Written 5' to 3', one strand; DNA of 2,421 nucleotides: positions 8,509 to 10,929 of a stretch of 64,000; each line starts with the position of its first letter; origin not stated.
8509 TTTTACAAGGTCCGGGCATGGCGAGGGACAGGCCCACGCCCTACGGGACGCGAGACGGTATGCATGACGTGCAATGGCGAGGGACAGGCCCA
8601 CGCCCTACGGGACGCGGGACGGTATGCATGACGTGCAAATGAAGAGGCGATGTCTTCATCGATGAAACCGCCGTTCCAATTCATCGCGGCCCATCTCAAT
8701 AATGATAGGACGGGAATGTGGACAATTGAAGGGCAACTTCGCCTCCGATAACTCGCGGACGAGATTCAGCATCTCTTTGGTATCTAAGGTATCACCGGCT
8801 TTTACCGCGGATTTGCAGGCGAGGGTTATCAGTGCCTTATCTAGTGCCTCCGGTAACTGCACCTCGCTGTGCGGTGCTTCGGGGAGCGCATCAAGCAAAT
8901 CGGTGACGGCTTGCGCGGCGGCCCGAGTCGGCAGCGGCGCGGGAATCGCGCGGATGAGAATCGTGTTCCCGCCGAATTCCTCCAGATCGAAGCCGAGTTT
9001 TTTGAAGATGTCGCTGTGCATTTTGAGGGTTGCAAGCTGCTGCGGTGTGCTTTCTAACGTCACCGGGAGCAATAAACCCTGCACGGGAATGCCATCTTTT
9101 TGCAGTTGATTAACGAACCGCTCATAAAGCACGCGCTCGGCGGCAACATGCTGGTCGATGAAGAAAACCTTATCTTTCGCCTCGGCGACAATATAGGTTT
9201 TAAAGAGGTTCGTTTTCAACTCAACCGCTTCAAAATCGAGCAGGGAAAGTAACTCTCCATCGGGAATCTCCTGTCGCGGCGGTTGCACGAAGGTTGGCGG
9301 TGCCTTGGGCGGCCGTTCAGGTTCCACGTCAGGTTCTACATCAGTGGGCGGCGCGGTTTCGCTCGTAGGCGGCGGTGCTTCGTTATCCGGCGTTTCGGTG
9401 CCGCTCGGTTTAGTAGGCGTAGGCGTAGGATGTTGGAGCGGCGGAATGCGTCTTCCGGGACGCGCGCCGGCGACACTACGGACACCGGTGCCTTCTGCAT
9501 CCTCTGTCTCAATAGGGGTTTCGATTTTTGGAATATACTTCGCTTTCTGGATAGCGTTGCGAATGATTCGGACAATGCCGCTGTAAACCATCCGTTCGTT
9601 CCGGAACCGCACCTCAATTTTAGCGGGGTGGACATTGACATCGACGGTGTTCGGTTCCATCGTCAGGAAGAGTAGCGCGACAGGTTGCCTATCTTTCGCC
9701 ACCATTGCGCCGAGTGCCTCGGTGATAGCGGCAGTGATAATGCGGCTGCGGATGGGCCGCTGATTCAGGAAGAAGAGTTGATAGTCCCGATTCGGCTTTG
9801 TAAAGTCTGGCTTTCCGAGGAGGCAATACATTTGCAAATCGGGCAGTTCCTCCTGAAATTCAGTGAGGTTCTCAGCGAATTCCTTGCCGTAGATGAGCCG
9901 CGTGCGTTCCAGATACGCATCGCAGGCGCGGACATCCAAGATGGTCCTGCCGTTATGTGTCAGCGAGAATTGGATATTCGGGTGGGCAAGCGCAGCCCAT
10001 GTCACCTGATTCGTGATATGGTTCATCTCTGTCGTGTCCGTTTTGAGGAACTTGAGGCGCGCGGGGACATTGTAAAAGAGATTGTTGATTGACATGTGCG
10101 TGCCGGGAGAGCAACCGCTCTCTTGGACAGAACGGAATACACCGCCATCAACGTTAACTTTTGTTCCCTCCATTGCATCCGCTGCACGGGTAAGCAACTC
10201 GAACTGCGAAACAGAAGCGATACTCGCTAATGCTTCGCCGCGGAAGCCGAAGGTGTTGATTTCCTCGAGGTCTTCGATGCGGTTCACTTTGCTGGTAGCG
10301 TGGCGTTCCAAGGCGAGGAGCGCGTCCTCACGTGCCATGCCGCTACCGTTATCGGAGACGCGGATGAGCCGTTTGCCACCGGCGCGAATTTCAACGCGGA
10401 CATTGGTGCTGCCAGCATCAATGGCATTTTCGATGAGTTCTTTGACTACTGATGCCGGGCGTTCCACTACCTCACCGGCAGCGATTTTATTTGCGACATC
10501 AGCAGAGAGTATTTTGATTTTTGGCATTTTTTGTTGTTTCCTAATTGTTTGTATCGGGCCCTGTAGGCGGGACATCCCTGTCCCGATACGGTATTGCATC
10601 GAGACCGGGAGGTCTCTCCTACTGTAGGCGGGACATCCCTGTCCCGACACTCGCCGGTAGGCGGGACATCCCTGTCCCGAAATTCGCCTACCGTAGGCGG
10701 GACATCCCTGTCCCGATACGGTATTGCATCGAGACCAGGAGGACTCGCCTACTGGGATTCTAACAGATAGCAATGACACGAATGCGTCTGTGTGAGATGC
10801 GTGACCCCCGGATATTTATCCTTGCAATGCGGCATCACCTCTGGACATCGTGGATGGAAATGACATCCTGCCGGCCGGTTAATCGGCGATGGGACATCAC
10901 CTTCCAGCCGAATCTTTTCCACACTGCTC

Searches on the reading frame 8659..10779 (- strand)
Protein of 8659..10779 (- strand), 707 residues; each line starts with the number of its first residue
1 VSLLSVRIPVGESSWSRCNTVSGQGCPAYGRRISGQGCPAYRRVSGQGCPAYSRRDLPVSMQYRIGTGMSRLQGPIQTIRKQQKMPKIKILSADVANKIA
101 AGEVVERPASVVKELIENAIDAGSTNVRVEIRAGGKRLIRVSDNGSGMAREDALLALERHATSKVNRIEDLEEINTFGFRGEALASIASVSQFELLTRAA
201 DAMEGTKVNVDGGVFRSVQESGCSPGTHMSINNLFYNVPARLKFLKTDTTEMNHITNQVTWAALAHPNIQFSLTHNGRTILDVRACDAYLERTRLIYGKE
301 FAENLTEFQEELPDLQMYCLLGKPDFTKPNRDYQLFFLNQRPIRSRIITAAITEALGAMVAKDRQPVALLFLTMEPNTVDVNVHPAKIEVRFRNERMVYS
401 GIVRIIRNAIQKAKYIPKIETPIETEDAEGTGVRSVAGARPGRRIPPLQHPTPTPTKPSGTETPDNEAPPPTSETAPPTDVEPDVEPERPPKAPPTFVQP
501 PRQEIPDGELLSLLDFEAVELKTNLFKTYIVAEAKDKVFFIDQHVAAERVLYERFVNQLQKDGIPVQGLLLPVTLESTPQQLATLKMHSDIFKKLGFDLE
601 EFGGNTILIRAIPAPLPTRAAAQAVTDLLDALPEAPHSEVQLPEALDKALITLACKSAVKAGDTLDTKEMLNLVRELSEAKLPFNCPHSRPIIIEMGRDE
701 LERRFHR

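Call 21: search_protein_families(library=pfam, max_evalue=0.00001, proteins=[window:8659-10779:-])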
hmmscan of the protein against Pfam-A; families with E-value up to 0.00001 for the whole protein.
seq(707 aa): 4 families
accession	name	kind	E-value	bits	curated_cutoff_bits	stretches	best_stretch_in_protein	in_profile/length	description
PF08676.16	MutL_C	-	7.6e-40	136.3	25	1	525-665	4-142/142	MutL C terminal dimerisation domain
PF01119.25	DNA_mis_repair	-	6.9e-34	116.5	26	1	296-410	4-118/119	DNA mismatch repair protein, C-terminal domain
PF13589.12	HATPase_c_3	-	2.4e-12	47.5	25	1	109-209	4-104/137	Histidine kinase-, DNA gyrase B-, and HSP90-like ATPase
PF02518.31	HATPase_c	-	5.2e-08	33.8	26.4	1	106-162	4-63/111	Histidine kinase-, DNA gyrase B-, and HSP90-like ATPase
